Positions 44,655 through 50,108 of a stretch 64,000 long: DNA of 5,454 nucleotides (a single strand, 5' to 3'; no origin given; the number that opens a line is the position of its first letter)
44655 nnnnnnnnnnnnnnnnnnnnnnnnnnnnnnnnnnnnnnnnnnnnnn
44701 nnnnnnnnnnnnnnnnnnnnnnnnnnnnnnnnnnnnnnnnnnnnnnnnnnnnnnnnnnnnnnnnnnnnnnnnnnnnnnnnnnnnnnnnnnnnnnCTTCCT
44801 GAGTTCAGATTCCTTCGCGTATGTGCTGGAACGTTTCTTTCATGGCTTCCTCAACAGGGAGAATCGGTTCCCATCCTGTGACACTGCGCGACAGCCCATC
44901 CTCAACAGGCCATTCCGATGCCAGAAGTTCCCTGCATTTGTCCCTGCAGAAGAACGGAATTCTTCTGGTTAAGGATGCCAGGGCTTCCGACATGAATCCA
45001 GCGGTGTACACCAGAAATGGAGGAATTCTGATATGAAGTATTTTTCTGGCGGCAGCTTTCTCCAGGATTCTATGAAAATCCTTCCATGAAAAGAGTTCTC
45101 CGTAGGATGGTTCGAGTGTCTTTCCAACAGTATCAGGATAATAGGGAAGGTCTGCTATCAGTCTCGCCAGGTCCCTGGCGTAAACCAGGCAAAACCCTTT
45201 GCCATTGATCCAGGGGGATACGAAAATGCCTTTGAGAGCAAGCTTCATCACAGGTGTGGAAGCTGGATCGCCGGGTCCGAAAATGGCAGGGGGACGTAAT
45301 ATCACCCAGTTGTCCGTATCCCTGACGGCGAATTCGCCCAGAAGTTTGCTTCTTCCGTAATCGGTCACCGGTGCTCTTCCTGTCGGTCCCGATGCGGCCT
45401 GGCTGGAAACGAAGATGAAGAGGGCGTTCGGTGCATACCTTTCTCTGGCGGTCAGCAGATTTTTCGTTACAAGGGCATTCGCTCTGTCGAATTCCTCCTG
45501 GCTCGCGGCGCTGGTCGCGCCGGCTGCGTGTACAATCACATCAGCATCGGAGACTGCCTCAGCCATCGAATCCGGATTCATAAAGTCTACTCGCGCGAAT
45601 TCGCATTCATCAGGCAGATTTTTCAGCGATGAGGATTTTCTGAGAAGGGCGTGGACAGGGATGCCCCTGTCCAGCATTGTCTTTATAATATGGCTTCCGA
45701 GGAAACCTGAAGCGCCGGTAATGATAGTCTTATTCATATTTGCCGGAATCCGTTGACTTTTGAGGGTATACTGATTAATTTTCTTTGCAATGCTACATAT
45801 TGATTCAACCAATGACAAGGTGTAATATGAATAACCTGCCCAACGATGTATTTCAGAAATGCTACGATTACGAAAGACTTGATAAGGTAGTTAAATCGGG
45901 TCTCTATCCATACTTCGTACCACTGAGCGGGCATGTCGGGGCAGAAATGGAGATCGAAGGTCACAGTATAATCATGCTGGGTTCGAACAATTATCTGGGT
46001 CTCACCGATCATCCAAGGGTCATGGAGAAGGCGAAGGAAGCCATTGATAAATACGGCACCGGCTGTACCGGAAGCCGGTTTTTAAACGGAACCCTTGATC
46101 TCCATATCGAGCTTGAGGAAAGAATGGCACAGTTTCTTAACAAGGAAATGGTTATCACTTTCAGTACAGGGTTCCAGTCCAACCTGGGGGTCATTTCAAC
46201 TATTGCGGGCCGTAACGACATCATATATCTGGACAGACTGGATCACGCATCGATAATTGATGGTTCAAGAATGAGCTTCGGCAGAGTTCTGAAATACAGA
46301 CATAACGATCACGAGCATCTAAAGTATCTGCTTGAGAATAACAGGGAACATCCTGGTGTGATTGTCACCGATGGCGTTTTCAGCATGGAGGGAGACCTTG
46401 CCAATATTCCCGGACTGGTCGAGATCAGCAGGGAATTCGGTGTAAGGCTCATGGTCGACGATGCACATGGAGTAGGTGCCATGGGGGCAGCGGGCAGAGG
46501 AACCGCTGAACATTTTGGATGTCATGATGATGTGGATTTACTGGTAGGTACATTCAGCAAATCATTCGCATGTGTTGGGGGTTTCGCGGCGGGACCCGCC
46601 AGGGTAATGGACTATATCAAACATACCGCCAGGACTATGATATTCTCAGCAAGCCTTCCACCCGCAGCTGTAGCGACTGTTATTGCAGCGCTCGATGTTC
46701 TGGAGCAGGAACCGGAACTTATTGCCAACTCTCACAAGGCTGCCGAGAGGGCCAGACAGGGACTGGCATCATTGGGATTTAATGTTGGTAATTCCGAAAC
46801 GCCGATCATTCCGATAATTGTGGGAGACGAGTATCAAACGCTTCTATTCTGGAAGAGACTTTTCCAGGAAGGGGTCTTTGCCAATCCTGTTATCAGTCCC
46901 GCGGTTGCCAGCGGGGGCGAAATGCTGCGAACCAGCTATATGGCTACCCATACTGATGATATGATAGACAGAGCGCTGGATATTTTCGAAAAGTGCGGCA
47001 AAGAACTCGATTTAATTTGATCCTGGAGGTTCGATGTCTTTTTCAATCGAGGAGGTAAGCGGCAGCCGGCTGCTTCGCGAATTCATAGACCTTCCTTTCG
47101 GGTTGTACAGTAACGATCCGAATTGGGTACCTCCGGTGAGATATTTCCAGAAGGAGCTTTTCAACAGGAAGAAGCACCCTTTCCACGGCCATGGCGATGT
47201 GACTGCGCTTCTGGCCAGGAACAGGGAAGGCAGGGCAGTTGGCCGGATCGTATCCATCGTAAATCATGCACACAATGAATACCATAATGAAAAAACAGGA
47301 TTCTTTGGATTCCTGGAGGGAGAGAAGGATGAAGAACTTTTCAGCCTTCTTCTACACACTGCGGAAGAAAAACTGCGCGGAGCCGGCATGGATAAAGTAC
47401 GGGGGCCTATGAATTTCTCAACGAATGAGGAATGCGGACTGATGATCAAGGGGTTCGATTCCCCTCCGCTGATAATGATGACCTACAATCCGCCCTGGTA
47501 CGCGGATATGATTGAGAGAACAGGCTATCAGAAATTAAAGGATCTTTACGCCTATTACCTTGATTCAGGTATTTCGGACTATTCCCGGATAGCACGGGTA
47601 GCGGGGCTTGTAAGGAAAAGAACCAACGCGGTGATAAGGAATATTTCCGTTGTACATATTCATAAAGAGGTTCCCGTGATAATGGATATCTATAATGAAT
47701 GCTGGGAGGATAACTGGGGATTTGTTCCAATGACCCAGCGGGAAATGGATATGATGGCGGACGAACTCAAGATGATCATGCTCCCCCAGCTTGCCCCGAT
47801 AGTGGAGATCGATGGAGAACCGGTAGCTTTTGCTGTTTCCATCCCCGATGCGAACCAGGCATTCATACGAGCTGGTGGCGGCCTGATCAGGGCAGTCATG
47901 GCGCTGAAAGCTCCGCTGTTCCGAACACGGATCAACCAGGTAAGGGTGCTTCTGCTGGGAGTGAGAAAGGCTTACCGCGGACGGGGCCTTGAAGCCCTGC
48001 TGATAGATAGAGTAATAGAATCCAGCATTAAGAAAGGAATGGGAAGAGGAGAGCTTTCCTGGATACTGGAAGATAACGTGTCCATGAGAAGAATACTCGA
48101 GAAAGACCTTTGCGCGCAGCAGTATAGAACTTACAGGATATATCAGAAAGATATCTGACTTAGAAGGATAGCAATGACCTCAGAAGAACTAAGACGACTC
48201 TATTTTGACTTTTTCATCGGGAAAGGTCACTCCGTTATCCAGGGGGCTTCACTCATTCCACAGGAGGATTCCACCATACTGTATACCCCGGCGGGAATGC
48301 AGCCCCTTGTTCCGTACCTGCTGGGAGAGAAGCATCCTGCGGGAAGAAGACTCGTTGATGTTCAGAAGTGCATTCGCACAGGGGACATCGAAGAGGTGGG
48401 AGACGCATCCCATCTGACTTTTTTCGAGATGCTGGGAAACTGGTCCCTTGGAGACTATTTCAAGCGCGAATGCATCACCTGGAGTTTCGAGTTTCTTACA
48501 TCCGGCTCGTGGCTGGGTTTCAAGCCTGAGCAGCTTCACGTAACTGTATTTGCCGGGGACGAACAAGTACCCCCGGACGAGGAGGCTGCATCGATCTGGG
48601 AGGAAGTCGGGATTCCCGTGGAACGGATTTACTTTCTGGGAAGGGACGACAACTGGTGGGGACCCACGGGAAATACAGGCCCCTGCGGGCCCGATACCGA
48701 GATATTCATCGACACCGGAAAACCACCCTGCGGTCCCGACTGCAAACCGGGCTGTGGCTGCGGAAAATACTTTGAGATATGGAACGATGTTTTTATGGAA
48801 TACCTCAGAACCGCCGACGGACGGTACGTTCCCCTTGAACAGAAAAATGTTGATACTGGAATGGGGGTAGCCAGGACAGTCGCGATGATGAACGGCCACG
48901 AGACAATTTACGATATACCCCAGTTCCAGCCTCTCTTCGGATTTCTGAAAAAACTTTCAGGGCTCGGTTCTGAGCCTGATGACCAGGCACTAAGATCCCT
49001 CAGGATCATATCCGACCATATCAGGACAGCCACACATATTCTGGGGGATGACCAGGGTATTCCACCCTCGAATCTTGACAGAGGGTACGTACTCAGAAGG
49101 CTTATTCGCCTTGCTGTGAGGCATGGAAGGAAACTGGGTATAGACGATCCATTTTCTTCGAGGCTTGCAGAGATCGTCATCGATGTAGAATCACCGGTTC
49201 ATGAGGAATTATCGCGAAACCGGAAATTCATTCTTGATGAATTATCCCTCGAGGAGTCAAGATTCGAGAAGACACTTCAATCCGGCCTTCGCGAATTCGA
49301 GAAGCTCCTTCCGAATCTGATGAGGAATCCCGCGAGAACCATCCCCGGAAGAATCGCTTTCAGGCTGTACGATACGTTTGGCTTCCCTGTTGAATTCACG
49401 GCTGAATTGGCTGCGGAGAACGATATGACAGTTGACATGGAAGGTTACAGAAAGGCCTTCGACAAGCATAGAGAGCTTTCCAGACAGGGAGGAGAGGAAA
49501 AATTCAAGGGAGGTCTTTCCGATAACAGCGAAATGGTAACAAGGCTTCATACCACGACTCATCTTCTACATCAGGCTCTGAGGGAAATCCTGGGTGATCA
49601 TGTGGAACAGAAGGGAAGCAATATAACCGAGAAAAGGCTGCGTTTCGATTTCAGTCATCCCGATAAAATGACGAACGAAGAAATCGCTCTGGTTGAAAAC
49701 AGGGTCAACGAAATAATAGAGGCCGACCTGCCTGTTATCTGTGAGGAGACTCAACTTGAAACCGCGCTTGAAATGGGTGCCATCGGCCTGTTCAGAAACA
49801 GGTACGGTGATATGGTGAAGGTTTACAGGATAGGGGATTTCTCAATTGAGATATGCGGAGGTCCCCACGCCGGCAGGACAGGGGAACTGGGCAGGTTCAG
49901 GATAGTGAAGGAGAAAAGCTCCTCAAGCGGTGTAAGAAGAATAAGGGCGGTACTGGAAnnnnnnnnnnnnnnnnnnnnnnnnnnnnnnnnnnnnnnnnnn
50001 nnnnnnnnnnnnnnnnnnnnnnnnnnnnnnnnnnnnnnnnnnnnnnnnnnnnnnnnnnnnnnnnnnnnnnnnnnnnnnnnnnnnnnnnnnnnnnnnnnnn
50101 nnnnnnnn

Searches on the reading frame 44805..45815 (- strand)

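Call 59: search_protein_families(library=pfam, proteins=[window:44805-45815:-], max_evalue=0.000001)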
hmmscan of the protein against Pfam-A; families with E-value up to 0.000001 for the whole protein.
window:44805-45815:- (336 aa): 6 families
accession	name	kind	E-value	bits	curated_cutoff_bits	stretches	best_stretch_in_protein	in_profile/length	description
PF01370.27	Epimerase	-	2.1e-23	83.4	20.9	1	31-193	2-189/240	NAD dependent epimerase/dehydratase family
PF13460.12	NAD_binding_10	-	3.3e-17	63.4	27.2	1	34-178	1-146/184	NAD(P)H-binding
PF01073.25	3Beta_HSD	-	9.6e-15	54.8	22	1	31-194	1-197/280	3-beta hydroxysteroid dehydrogenase/isomerase family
PF04321.23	RmlD_sub_bind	-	5e-13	49.2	27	1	29-182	2-155/287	RmlD substrate binding domain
PF07993.18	NAD_binding_4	-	8.5e-13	48.5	20.1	0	32-63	1-35/258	Male sterility protein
PF16363.11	GDP_Man_Dehyd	-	2.2e-10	41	27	1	31-152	1-143/332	GDP-mannose 4,6 dehydratase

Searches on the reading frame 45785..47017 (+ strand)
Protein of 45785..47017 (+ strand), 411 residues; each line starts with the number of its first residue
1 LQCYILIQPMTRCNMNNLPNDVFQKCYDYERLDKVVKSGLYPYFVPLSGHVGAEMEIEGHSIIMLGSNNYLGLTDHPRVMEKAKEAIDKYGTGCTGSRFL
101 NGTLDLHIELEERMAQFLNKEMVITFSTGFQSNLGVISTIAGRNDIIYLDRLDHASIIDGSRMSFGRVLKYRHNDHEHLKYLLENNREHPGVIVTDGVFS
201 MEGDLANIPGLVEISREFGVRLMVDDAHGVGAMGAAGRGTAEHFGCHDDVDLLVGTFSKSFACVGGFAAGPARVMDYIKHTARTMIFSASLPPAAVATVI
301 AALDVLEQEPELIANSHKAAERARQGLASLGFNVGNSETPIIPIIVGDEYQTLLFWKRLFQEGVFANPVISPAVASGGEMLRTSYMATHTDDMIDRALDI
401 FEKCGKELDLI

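Call 44: search_protein_families(library=pfam, proteins=[window:45785-47017:+], max_evalue=0.000001)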
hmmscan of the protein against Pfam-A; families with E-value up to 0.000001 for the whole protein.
window:45785-47017:+ (411 aa): 1 family
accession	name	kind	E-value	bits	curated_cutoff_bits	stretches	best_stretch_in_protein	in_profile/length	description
PF00155.27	Aminotran_1_2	-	2.5e-58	198.4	19.7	1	62-399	3-359/361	Aminotransferase class I and II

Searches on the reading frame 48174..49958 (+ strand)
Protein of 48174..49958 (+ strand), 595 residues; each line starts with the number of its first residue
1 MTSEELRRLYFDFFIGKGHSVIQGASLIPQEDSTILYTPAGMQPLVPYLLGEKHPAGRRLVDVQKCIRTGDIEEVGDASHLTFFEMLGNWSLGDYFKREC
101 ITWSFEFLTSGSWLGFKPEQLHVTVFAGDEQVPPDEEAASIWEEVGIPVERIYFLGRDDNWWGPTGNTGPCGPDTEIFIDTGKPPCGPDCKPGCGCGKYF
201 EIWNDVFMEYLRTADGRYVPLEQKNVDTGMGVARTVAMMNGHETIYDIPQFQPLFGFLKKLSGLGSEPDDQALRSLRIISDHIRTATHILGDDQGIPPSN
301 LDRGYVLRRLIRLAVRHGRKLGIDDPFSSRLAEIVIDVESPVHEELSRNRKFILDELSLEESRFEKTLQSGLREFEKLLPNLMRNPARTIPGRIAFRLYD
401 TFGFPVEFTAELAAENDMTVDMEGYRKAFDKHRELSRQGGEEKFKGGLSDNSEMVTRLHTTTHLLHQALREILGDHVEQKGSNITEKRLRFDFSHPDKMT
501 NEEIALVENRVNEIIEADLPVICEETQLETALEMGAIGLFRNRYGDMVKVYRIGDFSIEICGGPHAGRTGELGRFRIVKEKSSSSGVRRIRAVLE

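Call 45: search_protein_families(library=pfam, proteins=[window:48174-49958:+], max_evalue=0.000001)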
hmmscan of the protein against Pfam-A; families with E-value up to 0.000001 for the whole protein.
window:48174-49958:+ (595 aa): 2 families
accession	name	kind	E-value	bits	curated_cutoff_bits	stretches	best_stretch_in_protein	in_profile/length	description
PF01411.24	tRNA-synt_2c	-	1.4e-132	443.5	30.3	1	5-463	1-453/552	tRNA synthetases class II (A)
PF07973.19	tRNA_SAD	-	5.8e-16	58.6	24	1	548-590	1-43/44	Threonyl and Alanyl tRNA synthetase second additional domain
